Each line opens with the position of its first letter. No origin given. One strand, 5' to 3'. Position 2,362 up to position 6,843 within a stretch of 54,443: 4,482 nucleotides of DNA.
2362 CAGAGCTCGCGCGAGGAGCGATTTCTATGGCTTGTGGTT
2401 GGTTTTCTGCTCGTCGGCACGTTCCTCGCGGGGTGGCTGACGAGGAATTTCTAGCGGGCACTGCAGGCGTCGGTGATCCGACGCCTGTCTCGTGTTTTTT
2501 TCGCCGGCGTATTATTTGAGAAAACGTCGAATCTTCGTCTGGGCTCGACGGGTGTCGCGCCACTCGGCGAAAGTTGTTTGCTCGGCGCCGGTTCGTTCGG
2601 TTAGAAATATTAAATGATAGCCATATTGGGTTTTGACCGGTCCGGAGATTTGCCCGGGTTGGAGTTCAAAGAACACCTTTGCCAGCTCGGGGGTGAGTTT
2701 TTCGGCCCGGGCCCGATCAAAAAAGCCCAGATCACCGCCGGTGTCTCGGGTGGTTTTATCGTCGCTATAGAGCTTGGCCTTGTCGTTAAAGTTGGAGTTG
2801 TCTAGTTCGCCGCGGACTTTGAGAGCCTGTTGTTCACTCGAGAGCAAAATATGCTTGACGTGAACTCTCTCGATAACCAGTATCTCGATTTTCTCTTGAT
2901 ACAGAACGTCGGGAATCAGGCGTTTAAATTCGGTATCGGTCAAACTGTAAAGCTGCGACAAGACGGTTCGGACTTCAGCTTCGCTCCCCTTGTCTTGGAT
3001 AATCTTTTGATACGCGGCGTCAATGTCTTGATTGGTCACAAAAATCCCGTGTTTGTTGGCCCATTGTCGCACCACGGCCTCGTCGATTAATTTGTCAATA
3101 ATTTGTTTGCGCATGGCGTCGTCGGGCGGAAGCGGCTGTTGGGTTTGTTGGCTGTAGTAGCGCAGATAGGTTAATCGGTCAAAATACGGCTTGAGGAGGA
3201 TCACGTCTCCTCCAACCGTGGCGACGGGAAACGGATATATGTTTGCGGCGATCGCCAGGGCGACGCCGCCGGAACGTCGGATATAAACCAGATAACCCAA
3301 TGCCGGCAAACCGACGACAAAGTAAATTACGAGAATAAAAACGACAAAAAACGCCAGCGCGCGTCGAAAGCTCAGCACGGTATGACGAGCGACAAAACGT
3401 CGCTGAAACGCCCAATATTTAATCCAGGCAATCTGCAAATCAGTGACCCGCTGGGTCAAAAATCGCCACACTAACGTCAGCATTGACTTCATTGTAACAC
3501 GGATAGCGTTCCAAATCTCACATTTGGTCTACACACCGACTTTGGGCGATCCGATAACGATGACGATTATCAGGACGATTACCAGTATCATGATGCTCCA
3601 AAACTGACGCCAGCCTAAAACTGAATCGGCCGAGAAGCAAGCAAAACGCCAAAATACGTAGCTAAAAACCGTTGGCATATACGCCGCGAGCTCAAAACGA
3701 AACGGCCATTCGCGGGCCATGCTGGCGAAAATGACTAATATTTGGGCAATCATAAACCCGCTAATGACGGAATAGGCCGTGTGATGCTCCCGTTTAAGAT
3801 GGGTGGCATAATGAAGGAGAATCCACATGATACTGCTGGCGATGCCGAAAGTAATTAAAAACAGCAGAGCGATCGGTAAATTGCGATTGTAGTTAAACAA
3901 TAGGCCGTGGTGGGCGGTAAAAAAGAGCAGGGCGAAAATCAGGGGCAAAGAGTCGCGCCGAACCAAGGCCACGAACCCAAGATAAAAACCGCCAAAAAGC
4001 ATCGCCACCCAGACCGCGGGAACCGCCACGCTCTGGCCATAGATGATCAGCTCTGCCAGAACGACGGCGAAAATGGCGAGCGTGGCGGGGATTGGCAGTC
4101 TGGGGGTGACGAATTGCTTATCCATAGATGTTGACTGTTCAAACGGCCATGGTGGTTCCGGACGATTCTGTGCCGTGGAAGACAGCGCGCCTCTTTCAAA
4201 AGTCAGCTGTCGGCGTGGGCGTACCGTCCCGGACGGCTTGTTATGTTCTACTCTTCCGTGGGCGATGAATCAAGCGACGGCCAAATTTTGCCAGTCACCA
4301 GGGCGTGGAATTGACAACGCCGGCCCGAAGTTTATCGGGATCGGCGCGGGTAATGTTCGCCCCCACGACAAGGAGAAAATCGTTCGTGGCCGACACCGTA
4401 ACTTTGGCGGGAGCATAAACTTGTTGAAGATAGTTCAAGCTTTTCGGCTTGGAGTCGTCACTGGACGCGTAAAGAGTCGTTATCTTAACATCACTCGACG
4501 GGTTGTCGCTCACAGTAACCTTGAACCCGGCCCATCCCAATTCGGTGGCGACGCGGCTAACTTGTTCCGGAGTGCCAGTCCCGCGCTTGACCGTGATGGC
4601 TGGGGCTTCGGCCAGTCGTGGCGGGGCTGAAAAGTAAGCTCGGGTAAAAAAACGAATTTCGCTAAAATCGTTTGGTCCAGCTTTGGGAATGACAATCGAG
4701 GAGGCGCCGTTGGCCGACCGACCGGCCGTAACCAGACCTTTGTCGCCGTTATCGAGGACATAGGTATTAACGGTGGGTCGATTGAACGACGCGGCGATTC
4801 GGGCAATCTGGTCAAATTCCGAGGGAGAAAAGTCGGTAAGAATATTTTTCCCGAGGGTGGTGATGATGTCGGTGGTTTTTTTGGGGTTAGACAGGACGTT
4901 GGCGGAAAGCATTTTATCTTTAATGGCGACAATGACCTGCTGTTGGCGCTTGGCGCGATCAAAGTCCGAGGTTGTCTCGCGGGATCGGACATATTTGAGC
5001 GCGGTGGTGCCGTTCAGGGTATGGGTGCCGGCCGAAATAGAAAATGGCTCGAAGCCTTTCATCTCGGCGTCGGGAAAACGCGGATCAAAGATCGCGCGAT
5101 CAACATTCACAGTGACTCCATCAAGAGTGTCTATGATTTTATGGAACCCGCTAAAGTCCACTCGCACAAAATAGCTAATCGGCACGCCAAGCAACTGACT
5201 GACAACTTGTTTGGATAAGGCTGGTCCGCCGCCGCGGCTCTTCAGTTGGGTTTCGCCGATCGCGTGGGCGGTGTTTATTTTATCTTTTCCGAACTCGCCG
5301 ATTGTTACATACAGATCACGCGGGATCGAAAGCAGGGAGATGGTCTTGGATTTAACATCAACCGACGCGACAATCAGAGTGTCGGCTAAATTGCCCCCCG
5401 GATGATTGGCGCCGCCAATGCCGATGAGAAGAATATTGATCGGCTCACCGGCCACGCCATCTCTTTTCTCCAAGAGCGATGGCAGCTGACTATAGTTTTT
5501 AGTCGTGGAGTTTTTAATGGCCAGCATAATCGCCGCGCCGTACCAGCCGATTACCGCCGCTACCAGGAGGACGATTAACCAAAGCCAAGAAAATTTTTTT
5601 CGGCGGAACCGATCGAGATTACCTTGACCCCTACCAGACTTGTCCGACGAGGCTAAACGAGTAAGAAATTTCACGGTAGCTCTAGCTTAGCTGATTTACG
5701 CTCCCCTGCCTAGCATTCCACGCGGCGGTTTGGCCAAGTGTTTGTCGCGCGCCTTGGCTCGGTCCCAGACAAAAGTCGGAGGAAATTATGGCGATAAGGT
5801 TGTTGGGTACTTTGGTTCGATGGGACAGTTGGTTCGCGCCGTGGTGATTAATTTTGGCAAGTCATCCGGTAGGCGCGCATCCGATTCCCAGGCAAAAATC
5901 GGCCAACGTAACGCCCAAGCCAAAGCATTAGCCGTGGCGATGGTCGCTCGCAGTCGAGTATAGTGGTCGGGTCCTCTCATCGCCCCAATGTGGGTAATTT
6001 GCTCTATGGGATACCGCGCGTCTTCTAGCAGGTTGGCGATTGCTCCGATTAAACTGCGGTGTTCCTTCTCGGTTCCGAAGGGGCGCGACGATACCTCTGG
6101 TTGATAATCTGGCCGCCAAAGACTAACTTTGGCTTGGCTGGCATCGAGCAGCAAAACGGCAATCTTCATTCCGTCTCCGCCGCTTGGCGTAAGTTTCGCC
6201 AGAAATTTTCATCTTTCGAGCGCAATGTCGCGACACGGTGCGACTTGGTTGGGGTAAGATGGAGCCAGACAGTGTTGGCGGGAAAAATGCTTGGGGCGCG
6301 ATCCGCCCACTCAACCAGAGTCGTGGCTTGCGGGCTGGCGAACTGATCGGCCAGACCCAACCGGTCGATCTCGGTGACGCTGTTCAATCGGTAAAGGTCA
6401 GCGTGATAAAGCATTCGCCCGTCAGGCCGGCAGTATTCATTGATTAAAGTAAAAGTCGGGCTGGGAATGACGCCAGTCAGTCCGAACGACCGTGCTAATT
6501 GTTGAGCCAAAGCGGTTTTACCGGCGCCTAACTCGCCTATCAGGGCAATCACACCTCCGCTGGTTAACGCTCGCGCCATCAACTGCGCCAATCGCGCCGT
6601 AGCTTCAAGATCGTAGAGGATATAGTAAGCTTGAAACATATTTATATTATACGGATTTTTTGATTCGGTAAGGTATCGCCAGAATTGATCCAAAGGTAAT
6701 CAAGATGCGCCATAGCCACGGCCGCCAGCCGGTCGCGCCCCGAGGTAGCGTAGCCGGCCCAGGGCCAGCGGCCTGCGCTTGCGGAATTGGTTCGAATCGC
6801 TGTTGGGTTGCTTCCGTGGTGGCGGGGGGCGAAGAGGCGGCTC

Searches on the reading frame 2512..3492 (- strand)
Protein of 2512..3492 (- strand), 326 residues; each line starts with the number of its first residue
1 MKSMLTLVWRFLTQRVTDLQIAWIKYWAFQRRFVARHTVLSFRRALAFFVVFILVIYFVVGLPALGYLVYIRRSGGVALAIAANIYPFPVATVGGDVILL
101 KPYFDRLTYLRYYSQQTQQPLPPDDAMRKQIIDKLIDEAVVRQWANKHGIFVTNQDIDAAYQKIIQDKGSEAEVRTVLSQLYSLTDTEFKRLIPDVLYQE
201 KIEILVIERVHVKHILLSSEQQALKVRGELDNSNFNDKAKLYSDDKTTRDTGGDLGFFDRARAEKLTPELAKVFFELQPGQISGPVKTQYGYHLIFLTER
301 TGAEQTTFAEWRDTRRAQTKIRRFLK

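Call 8: search_protein_families(library=pfam, proteins=[window:2512-3492:-], max_evalue=0.001)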
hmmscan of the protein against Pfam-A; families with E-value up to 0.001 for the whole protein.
window:2512-3492:- (326 aa): 6 families
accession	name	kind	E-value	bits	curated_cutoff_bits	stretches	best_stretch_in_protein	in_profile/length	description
PF00639.27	Rotamase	-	1.9e-17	64.4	21.7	1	220-298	19-96/97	PPIC-type PPIASE domain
PF13616.12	Rotamase_3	-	8.8e-17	62.2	22.5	1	210-300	16-115/116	PPIC-type PPIASE domain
PF13145.12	Rotamase_2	-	1.1e-14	55.7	27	1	208-313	20-121/121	PPIC-type PPIASE domain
PF09312.16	SurA_N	-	1.7e-11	44.7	30.8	1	90-170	5-85/118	SurA N-terminal domain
PF13624.11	SurA_N_3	-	1.1e-10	42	27.2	1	44-201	7-160/162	SurA-like N-terminal domain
PF13623.11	SurA_N_2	-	1.2e-07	32.1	28.5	1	89-163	42-121/145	SurA-like N-terminal domain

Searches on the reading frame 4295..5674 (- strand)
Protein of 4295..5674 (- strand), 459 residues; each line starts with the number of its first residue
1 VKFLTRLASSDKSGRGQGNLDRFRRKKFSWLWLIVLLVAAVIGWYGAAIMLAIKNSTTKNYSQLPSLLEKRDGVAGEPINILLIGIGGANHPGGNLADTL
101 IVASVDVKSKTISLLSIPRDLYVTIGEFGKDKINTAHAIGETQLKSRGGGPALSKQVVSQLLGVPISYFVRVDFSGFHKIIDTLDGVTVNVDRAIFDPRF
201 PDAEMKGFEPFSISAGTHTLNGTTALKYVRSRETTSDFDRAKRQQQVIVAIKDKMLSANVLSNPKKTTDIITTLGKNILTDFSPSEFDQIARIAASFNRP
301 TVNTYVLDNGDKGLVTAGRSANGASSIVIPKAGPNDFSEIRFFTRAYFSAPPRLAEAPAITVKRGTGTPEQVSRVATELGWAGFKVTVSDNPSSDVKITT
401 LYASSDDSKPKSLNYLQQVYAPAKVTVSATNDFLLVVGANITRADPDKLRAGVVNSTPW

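Call 8: search_protein_families(library=pfam, proteins=[window:4295-5674:-], max_evalue=0.001)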
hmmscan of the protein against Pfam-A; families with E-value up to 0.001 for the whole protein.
window:4295-5674:- (459 aa): 2 families
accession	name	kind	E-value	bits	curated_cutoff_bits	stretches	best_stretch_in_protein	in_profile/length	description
PF03816.19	LytR_cpsA_psr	-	1.1e-39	136.4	24.6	1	97-256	2-149/150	LytR_cpsA_psr family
PF13399.11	LytR_C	-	0.00019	22.7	22.2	1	360-438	4-83/86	LytR cell envelope-related transcriptional attenuator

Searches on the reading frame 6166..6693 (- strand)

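Call 35: search_protein_families(library=pfam, proteins=[window:6166-6693:-], max_evalue=0.001)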
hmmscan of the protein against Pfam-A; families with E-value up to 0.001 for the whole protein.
window:6166-6693:- (175 aa): 3 families
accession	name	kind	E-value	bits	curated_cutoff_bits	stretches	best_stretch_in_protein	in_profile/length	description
PF02367.23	TsaE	-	1.8e-33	115.6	26.6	1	28-150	3-122/128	Threonylcarbamoyl adenosine biosynthesis protein TsaE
PF13191.12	AAA_16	-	5.4e-05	24.2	32.6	1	32-136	9-101/167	AAA ATPase domain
PF20720.3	nSTAND3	-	0.00098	19.3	27.2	0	39-71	10-42/155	Novel STAND NTPase 3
